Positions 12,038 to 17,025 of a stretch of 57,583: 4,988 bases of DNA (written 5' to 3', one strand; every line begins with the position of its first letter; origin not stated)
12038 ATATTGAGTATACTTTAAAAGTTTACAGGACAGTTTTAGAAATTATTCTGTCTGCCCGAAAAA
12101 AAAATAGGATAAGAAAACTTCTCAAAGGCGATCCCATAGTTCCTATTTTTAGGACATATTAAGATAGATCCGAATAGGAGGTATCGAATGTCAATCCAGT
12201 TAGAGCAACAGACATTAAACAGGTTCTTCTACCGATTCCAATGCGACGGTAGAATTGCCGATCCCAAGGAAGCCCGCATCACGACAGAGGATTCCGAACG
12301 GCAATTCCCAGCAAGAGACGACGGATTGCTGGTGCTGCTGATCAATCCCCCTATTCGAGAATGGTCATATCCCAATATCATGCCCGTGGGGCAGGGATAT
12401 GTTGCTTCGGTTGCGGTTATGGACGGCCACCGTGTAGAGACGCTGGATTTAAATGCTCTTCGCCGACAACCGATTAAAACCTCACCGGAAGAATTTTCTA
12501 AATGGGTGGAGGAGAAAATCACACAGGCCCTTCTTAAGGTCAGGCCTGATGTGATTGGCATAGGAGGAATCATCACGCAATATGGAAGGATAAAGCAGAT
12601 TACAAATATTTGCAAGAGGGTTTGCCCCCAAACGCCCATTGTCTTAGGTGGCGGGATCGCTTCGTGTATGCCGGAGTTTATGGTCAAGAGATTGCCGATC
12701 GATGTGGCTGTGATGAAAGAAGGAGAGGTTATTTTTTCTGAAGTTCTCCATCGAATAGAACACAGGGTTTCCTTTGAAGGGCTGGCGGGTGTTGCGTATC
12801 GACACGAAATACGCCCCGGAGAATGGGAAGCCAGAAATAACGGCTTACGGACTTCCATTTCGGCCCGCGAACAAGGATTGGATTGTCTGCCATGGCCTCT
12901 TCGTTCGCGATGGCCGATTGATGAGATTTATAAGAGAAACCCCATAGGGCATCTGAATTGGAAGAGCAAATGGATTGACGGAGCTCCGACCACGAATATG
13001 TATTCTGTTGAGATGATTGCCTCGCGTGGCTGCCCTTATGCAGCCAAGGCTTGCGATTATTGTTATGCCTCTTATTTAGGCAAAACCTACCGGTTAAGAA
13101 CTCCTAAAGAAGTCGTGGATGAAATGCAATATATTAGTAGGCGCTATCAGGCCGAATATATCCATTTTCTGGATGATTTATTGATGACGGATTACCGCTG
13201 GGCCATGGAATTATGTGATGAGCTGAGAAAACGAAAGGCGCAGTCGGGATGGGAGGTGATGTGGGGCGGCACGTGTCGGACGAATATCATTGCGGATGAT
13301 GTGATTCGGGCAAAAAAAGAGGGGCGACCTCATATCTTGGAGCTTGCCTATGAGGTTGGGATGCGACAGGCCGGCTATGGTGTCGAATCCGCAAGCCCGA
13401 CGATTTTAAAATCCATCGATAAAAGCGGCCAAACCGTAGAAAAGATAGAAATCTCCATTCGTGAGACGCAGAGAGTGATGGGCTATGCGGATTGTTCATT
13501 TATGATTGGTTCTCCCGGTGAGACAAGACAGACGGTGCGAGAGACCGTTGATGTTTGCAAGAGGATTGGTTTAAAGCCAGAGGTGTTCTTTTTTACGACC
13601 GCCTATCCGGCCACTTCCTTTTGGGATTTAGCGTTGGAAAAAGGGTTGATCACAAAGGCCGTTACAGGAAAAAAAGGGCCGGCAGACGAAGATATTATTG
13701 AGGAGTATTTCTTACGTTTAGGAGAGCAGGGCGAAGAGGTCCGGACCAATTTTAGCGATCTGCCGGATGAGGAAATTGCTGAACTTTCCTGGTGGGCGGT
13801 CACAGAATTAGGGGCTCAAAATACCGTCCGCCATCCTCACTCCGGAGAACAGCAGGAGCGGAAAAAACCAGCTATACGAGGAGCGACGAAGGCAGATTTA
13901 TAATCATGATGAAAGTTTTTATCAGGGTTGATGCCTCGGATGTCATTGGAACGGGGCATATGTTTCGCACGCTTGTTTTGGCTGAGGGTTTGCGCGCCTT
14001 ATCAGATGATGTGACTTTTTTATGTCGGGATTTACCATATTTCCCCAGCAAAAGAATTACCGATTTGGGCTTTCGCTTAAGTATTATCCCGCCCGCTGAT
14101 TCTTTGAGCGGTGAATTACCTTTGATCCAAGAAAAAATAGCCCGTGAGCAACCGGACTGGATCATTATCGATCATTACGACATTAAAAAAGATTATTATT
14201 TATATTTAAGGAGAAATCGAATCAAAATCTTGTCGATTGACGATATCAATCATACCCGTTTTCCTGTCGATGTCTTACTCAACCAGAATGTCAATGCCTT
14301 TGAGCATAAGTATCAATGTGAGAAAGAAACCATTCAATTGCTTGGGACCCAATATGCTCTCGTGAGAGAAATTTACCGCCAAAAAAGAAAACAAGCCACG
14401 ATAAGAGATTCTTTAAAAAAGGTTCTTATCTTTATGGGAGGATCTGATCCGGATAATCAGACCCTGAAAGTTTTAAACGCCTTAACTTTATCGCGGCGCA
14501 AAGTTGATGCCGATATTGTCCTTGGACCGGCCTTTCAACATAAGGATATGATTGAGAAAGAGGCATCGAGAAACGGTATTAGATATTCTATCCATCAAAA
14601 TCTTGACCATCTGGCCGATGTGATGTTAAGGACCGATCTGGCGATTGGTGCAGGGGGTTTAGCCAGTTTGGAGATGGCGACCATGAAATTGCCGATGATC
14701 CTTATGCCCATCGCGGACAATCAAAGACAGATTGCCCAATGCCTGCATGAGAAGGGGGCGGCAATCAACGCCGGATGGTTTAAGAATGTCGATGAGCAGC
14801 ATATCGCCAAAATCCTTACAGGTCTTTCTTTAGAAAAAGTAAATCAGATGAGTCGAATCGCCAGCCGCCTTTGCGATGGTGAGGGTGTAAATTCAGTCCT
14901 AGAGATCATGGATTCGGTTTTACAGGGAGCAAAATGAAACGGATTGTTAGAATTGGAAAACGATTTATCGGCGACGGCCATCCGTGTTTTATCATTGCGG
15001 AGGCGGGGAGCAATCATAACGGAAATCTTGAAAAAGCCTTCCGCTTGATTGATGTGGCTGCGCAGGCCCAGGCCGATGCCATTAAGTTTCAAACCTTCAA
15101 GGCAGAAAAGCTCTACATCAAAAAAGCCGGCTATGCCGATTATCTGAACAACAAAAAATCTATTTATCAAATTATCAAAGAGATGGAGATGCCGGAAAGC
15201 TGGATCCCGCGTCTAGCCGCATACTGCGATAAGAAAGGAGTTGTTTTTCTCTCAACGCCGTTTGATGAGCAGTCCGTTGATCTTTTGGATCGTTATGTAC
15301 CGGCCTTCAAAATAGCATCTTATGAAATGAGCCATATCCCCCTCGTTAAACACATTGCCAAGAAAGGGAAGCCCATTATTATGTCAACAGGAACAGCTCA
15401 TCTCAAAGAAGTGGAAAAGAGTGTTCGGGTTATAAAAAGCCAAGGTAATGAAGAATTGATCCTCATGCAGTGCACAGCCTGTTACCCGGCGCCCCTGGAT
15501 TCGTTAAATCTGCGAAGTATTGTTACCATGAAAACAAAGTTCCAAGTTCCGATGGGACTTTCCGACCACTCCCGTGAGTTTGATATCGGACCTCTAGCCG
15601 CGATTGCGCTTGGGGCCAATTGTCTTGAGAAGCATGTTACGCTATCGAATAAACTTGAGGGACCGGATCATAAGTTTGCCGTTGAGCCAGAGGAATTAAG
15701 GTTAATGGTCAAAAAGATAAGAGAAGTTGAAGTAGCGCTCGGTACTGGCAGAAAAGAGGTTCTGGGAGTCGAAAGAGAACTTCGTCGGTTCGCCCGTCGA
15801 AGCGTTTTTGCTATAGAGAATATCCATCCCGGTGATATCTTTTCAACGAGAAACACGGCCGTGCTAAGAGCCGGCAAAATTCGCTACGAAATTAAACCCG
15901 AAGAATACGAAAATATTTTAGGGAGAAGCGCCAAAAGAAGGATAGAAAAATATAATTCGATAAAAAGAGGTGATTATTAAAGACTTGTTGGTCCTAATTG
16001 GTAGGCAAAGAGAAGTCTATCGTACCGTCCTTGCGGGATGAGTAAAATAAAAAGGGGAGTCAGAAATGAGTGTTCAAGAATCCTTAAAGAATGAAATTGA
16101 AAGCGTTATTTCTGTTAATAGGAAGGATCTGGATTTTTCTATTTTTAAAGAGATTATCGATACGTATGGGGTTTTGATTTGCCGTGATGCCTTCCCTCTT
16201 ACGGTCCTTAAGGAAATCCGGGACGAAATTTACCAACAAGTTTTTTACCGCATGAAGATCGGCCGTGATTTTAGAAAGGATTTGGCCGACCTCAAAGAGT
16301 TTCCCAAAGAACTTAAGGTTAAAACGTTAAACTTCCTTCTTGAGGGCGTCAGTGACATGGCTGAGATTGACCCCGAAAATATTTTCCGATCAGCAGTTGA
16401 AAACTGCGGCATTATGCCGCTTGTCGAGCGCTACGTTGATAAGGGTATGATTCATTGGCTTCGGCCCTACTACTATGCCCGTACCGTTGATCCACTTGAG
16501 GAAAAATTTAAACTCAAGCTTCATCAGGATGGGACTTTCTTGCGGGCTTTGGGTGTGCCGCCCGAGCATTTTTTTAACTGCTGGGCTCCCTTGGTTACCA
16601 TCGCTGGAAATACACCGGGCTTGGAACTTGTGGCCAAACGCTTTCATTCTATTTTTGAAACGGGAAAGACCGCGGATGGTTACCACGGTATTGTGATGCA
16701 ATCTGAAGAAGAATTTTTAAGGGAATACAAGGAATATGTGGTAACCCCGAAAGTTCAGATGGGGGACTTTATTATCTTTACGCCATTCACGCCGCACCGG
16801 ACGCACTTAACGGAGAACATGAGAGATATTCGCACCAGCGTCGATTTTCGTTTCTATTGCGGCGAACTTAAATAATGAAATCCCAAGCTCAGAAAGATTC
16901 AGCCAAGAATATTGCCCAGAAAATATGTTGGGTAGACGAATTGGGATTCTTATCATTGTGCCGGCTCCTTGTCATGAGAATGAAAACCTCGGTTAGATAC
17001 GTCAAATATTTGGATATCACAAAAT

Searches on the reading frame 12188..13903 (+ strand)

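Call 6: search_protein_families(library=pfam, proteins=[window:12188-13903:+], max_evalue=0.01)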
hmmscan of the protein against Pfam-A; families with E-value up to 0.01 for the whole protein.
window:12188-13903:+ (571 aa): 2 families
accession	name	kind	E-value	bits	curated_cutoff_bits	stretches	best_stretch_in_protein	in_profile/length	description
PF02310.24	B12-binding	-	1.1e-14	54.8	32.1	1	65-186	13-120/121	B12 binding domain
PF04055.27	Radical_SAM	-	2.5e-12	47.7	29.5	1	277-455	2-164/166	Radical SAM superfamily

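Call 14: search_protein_families(library=ncbifam, proteins=[window:12188-13903:+], max_evalue=0.01)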
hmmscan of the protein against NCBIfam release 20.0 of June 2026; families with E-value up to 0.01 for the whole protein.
window:12188-13903:+ (571 aa): 18 families
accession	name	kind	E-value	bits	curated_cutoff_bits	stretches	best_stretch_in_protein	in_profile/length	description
TIGR04072.2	rSAM_ladder_B12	equivalog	2e-28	99.3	360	2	275-490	182-380/443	lipid biosynthesis B12-binding/radical SAM protein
NF050148.1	rSAM_ApyD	equivalog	1.4e-26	93.1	750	2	71-247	30-195/645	RiPP biosynthesis radical SAM protein ApyD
TIGR02026.1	BchE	equivalog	4.5e-24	85.2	481.35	2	278-487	199-392/497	magnesium-protoporphyrin IX monomethyl ester anaerobic oxidative cyclase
TIGR04385.1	B12_rSAM_cofa1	equivalog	2.1e-23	83.3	450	2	273-460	195-364/438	B12 lower ligand biosynthesis radical SAM protein BzaD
TIGR03471.1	HpnJ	equivalog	6.1e-23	81.4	577.6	1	138-491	87-396/472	hopanoid biosynthesis associated radical SAM protein HpnJ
NF038361.1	rSAM_Sden_1168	equivalog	2.2e-18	66.2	575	1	64-490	83-481/560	Sden_1168 family B12-binding radical SAM P-methyltransferase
TIGR04479.1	bcpD_PhpK_rSAM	subfamily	7.6e-18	64.1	600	1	272-467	240-414/504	PhpK family radical SAM P-methyltransferase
TIGR03975.1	rSAM_ocin_1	subfamily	1e-17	63.9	281.85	1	94-457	104-427/606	RiPP maturation radical SAM C-methyltransferase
TIGR04014.1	B12_SAM_MJ_0865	equivalog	2.2e-16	59.7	360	2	110-207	29-126/434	methyl-coenzyme M reductase glutamine C-methyltransferase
TIGR04013.1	B12_SAM_MJ_1487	hypoth_equivalog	4.5e-13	48.8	251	2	397-460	271-333/382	TIGR04013 family B12-binding domain/radical SAM domain-containing protein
TIGR04367.1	HpnR_B12_rSAM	equivalog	9.3e-12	44.2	650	2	274-480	189-371/490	hopanoid C-3 methylase HpnR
NF033070.1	rSAM_AprD4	equivalog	7e-10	38.4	500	1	275-489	198-397/456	AprD4 family radical SAM diol-dehydratase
NF045585.1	rSAM_slr0320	equivalog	1.2e-09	37.2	775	1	272-489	234-444/511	photosystem II high light acclimation radical SAM protein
TIGR04190.1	B12_SAM_Ta0216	equivalog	8.6e-09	34.5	500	1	133-353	95-302/554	TIGR04190 family B12-binding domain/radical SAM domain protein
NF033712.0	B12_rSAM_KedN5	subfamily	3.7e-08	32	700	1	65-207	16-154/624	KedN5 family methylcobalamin-dependent radical SAM C-methyltransferase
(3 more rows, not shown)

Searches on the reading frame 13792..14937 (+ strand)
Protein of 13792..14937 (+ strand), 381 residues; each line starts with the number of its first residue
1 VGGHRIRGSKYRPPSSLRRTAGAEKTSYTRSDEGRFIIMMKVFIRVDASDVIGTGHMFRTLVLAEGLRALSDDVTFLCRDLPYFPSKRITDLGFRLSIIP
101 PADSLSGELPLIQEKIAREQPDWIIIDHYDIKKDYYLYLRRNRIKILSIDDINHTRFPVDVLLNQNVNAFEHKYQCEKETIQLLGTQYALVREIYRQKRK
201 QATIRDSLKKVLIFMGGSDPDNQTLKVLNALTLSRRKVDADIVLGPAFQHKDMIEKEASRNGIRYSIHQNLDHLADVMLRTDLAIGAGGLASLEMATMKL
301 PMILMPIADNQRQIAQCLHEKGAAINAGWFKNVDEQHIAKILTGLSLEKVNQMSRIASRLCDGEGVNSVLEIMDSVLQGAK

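Call 6: search_protein_families(library=pfam, proteins=[window:13792-14937:+], max_evalue=0.01)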
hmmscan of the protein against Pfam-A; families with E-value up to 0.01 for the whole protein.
window:13792-14937:+ (381 aa): 2 families
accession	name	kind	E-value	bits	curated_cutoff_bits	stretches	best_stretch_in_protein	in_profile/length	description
PF04101.22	Glyco_tran_28_C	-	7.6e-05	23.2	22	1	213-330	3-126/166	Glycosyltransferase family 28 C-terminal domain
PF04007.18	DUF354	-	0.0047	16.5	22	1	235-304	219-284/349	Protein of unknown function (DUF354)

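Call 14: search_protein_families(library=ncbifam, proteins=[window:13792-14937:+], max_evalue=0.01)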
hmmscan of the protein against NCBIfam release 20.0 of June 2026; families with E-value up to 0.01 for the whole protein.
window:13792-14937:+ (381 aa): 4 families
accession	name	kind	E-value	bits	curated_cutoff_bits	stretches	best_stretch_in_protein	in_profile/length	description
TIGR03590.1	PseG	equivalog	7.5e-71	239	153.55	1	40-318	1-280/280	UDP-2,4-diacetamido-2,4,6-trideoxy-beta-L-altropyranose hydrolase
TIGR01133.1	murG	equivalog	9.5e-09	34.7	250.25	1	168-365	144-345/353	undecaprenyldiphospho-muramoylpentapeptide beta-N-acetylglucosaminyltransferase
NF010135.0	PRK13609.1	equivalog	9.6e-05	21.5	500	1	208-360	201-352/388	diglucosyl diacylglycerol synthase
TIGR01426.2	MGT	subfamily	0.00032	19.8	260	0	275-325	287-338/393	macrolide family glycosyltransferase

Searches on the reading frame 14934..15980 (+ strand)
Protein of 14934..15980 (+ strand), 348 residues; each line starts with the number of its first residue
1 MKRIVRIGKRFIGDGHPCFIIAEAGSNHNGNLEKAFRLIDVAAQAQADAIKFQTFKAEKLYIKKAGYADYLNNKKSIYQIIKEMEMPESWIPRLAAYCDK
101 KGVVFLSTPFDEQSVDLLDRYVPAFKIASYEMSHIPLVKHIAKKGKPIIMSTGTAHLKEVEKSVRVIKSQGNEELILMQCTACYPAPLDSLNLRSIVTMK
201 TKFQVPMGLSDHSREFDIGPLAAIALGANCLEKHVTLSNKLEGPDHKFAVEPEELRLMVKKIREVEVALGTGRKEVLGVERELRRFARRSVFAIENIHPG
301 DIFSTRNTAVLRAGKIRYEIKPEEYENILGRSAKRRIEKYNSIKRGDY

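Call 6: search_protein_families(library=pfam, proteins=[window:14934-15980:+], max_evalue=0.01)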
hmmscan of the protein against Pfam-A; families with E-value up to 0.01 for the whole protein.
window:14934-15980:+ (348 aa): 2 families
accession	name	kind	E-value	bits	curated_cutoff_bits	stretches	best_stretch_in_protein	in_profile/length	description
PF03102.20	NeuB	-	1.5e-86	290.2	22.1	1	38-274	1-241/241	NeuB family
PF08666.17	SAF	-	0.0018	19.3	21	1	288-339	1-53/63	SAF domain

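Call 14: search_protein_families(library=ncbifam, proteins=[window:14934-15980:+], max_evalue=0.01)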
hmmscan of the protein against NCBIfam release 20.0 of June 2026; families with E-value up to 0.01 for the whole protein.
window:14934-15980:+ (348 aa): 5 families
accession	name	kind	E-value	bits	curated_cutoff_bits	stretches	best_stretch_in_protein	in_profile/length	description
TIGR03569.1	NeuB_NnaB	equivalog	3.3e-108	361.7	399.65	1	18-341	1-327/329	N-acetylneuraminate synthase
TIGR03586.1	PseI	equivalog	1.2e-92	310.6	340.25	1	18-340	2-324/327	pseudaminic acid synthase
TIGR01361.1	DAHP_synth_Bsub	equivalog_domain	2.8e-08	33.5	267.75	1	97-263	84-258/260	3-deoxy-7-phosphoheptulonate synthase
NF006421.0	PRK08673.1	subfamily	5.4e-08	32.4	335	1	96-270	152-334/338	3-deoxy-7-phosphoheptulonate synthase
NF009239.0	PRK12595.1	equivalog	2.3e-06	26.8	279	1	97-180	177-261/360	bifunctional 3-deoxy-7-phosphoheptulonate synthase/chorismate mutase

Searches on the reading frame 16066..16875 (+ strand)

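Call 6: search_protein_families(library=pfam, proteins=[window:16066-16875:+], max_evalue=0.01)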
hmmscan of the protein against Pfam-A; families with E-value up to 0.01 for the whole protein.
window:16066-16875:+ (269 aa): 0 families

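Call 14: search_protein_families(library=ncbifam, proteins=[window:16066-16875:+], max_evalue=0.01)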
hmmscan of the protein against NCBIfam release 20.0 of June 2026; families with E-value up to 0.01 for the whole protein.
window:16066-16875:+ (269 aa): 0 families

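Call 76: search_protein_families(library=pfam, proteins=[window:16066-16875:+], max_evalue=10)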
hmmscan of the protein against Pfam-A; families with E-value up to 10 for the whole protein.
window:16066-16875:+ (269 aa): 1 family
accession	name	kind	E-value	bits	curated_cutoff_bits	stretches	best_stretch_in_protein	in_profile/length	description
PF09649.15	CHZ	-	0.17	11.8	23.3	1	96-106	4-14/34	Histone chaperone domain CHZ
